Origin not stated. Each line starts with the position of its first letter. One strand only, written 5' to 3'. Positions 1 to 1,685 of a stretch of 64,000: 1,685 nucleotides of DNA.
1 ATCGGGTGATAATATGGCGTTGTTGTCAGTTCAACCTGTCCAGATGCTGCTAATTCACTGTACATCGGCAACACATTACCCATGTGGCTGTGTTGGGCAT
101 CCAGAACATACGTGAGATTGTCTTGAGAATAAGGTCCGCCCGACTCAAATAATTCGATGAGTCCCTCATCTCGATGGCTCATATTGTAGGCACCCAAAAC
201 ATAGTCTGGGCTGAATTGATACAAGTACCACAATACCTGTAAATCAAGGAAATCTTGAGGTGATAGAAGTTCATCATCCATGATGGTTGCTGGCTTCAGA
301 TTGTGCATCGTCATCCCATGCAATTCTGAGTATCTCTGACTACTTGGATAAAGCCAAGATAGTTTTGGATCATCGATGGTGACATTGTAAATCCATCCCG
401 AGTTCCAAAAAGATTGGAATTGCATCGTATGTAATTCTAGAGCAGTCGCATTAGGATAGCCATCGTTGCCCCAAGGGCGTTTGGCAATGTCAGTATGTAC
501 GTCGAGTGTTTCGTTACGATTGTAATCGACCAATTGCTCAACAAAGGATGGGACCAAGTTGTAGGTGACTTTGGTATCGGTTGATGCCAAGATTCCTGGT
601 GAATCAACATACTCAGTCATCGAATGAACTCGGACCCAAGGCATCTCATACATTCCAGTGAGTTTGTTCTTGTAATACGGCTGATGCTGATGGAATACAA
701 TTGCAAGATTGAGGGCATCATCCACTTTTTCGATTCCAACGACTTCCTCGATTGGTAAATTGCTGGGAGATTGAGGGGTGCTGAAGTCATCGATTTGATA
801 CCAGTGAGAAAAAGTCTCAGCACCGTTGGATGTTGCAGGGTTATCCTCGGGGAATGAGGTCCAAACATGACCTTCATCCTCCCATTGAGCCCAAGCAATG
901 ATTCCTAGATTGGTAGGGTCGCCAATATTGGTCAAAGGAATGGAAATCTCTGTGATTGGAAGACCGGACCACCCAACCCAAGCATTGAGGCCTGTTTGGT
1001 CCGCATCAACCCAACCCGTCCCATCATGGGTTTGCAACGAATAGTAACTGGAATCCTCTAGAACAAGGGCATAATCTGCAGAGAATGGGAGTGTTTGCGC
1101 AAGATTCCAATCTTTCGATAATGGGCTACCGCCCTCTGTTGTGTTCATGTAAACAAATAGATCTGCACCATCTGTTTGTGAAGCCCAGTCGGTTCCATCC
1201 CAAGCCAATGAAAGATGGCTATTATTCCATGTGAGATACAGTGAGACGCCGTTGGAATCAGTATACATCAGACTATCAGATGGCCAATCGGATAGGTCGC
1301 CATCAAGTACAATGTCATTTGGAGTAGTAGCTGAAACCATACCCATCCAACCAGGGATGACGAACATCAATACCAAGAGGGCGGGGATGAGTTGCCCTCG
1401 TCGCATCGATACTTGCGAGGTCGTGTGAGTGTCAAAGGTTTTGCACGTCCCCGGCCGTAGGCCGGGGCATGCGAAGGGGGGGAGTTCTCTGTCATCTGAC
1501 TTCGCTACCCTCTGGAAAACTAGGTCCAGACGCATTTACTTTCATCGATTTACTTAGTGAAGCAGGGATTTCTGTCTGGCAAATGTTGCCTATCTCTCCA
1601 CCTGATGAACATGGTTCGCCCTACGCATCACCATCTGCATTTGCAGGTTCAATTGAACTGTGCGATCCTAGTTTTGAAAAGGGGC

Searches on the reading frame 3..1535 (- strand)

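Call 55: search_protein_families(library=pfam, proteins=[window:3-1535:-], max_evalue=0.00001)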
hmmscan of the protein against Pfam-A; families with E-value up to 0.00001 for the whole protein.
window:3-1535:- (511 aa): 1 family
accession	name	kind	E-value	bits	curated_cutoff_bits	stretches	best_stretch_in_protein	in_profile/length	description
PF03065.20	Glyco_hydro_57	-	3.3e-14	53.3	21.2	1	278-511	1-113/291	Glycosyl hydrolase family 57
